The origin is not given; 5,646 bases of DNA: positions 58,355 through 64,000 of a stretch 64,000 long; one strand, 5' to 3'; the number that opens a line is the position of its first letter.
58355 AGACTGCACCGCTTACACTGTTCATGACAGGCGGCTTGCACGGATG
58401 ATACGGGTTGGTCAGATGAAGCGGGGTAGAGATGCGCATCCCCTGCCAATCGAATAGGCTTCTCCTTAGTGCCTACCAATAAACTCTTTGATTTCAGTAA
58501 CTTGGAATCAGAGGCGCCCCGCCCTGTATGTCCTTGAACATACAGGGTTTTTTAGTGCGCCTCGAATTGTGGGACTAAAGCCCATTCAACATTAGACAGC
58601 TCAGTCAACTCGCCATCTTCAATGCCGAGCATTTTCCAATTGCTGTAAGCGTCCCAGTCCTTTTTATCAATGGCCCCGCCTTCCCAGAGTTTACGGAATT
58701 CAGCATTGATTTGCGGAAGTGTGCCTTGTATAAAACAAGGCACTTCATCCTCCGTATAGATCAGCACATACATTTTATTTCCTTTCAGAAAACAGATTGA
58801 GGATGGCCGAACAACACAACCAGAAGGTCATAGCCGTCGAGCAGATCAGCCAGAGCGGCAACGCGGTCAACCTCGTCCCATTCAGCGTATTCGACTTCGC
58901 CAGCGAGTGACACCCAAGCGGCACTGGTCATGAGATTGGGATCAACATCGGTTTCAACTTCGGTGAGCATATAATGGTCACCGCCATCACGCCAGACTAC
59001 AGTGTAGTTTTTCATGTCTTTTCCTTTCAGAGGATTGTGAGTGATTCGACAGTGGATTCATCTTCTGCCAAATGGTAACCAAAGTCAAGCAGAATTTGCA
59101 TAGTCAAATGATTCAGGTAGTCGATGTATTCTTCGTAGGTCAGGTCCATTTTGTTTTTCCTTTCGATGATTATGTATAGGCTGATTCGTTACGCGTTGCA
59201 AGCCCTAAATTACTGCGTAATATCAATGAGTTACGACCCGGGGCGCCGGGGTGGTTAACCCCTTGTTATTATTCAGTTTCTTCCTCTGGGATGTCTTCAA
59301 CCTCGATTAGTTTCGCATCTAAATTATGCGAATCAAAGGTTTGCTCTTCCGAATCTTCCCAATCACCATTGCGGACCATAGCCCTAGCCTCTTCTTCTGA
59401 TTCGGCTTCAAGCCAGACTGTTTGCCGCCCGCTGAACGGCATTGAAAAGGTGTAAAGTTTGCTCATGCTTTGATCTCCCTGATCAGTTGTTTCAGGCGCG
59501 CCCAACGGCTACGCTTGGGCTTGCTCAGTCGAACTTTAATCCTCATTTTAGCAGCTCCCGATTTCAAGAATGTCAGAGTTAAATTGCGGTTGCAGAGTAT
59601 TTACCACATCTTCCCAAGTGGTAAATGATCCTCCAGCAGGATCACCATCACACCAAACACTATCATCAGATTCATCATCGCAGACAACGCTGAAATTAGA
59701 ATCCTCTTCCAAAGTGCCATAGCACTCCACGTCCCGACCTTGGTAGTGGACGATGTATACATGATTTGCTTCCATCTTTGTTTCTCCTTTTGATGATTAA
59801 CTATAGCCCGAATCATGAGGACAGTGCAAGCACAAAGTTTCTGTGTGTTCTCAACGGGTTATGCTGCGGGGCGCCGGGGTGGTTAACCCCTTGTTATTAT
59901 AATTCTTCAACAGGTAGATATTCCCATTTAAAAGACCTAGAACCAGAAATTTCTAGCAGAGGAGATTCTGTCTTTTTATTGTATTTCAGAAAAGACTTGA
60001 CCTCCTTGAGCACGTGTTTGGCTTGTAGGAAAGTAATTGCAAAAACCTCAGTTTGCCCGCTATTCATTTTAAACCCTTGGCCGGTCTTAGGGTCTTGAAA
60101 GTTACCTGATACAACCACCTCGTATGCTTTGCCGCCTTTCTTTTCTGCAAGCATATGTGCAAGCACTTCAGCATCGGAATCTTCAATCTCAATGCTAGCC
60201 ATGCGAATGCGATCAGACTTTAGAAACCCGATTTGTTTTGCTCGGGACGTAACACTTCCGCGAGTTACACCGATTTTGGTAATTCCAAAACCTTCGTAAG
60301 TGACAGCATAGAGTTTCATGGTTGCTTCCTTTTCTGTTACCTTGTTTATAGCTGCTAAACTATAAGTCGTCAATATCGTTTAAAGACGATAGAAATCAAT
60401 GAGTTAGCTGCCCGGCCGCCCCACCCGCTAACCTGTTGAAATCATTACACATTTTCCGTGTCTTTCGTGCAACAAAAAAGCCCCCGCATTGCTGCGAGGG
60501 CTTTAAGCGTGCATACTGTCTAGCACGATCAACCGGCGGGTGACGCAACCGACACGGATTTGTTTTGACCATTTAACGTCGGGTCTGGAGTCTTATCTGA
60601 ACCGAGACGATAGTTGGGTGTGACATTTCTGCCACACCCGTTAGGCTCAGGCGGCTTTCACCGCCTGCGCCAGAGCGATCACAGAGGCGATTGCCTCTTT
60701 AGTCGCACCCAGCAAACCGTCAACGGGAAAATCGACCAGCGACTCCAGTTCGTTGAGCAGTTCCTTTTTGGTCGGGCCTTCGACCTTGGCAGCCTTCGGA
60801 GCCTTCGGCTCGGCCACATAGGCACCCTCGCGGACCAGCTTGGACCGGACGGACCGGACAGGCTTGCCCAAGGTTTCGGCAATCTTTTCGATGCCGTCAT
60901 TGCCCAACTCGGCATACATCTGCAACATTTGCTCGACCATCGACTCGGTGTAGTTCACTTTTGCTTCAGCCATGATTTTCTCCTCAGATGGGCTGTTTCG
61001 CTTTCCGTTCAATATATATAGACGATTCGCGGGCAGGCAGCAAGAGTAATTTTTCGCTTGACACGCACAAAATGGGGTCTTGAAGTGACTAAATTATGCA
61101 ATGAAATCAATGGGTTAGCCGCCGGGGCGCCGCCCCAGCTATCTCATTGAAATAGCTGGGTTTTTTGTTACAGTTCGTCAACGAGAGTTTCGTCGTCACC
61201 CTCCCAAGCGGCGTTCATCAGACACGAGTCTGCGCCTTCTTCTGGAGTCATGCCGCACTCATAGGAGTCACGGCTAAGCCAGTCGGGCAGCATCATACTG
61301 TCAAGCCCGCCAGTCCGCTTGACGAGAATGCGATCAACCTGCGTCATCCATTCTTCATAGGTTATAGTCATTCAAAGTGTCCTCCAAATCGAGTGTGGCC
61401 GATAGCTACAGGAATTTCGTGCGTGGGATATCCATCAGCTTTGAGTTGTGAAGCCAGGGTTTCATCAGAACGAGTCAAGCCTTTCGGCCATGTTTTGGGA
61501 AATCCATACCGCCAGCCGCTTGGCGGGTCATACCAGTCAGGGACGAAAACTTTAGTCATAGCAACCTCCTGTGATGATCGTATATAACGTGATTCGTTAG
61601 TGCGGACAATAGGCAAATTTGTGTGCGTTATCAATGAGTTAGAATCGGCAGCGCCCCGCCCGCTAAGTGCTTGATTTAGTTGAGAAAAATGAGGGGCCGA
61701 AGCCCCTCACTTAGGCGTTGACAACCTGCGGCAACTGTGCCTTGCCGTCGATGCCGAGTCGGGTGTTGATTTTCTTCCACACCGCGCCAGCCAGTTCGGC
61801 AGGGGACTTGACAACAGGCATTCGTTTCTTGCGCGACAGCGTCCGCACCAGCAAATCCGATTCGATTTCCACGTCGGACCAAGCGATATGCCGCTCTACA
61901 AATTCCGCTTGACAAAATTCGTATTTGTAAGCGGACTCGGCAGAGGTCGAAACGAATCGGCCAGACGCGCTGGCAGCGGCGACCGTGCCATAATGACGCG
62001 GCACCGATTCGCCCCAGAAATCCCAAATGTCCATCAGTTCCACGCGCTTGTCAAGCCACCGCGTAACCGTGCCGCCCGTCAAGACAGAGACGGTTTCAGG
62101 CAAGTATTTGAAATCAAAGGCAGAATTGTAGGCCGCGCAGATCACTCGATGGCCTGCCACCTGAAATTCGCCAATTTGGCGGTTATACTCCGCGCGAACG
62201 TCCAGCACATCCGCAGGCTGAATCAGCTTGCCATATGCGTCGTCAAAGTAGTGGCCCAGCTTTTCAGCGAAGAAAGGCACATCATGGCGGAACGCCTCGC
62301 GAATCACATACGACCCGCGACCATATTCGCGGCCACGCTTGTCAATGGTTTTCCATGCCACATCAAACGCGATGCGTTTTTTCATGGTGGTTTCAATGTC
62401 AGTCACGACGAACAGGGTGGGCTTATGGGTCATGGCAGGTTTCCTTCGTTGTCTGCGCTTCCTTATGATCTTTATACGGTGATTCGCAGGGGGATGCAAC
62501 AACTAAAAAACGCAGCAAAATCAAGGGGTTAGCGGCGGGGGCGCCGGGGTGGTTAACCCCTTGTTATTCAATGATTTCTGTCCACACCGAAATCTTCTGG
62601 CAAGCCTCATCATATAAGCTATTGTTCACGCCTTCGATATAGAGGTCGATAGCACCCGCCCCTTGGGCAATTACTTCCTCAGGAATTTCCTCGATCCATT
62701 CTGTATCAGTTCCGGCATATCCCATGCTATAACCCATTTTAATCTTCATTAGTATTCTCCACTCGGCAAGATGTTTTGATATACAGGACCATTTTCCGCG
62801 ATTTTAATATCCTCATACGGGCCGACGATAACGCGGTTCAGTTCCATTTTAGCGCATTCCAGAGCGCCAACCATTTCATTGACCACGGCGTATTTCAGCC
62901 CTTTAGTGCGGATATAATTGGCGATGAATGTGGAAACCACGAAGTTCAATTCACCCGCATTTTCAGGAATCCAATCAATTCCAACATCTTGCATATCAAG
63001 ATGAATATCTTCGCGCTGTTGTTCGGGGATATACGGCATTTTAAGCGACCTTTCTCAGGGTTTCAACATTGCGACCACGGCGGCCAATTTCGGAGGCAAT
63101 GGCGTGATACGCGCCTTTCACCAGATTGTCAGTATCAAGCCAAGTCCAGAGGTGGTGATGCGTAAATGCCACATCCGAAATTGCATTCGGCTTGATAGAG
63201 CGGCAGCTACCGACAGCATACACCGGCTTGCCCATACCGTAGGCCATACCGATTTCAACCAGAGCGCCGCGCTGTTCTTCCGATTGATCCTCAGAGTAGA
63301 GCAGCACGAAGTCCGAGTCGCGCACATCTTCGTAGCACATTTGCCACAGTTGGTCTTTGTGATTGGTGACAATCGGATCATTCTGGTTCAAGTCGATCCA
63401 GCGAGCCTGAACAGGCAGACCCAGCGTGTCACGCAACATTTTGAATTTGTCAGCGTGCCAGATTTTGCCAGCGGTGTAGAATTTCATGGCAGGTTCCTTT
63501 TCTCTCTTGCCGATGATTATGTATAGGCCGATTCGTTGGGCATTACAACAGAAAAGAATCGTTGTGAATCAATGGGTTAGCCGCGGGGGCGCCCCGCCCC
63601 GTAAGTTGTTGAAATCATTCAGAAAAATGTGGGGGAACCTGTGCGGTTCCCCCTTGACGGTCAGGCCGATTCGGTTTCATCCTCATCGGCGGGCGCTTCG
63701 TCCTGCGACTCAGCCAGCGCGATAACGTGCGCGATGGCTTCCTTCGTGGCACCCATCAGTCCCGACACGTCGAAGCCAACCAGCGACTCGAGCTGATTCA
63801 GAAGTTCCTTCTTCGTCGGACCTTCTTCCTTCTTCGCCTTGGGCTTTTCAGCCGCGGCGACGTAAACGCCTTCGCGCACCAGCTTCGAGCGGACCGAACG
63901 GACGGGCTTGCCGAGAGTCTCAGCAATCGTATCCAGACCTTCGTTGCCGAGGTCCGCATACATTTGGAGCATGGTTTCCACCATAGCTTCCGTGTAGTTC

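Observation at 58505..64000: GC-rich array of small-gene cassettes, each unit with its own conserved promoter and a GC-rich dyad boundary element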

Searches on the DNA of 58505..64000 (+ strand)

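Call 4: search_dna_similar(query=window:58505-64000:+, collection=phages, mode=near, max_rows=30)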
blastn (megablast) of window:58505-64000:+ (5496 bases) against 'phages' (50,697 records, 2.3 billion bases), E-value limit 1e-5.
No match.

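Call 6: search_dna_similar(query=window:58505-64000:+, collection=phages, mode=distant, max_rows=30)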
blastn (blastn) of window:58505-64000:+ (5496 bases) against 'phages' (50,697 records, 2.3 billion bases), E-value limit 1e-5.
No match.

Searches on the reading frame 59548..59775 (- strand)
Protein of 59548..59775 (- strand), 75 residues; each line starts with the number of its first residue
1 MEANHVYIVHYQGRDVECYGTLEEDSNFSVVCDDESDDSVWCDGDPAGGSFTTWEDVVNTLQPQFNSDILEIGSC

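Call 11: search_protein_families(library=pfam, proteins=[window:59548-59775:-], max_evalue=0.1)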
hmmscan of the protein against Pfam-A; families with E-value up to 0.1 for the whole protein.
window:59548-59775:- (75 aa): 0 families

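Call 12: search_protein_families(library=phrogs, proteins=[window:59548-59775:-], max_evalue=0.01)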
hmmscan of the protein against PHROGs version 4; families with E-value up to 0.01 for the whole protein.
window:59548-59775:- (75 aa): 0 families

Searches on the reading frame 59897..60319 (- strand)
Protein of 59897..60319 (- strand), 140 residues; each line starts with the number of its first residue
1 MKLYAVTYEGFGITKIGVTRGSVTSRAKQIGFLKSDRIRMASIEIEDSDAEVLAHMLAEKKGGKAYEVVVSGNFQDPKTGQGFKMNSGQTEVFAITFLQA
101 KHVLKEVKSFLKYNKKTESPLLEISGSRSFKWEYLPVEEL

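Call 11: search_protein_families(library=pfam, proteins=[window:59897-60319:-], max_evalue=0.1)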
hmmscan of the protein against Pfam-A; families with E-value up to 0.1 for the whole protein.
window:59897-60319:- (140 aa): 1 family
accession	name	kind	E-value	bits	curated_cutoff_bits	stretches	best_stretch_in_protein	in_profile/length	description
PF10544.15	T5orf172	-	0.075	14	20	0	7-106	10-99/101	T5orf172 domain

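Call 12: search_protein_families(library=phrogs, proteins=[window:59897-60319:-], max_evalue=0.01)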
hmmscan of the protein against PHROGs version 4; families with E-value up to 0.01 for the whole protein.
window:59897-60319:- (140 aa): 0 families

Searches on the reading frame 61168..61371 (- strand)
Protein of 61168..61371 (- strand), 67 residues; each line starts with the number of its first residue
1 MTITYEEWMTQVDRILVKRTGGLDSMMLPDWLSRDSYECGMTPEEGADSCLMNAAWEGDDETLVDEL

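Call 11: search_protein_families(library=pfam, proteins=[window:61168-61371:-], max_evalue=0.1)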
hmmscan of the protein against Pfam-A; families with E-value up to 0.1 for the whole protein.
window:61168-61371:- (67 aa): 1 family
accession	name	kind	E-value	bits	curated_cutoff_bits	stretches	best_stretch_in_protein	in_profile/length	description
PF17441.7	DUF5419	-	0.0011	19.5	31.8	1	5-51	2-50/54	Family of unknown function (DUF5419)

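Call 12: search_protein_families(library=phrogs, proteins=[window:61168-61371:-], max_evalue=0.01)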
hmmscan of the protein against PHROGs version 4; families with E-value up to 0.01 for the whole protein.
window:61168-61371:- (67 aa): 2 families
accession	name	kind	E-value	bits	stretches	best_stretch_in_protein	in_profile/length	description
phrog_519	-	unknown function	3.2e-08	35.1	1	2-56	85-139/143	-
phrog_6456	-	unknown function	0.0033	17.4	1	6-41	225-263/356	-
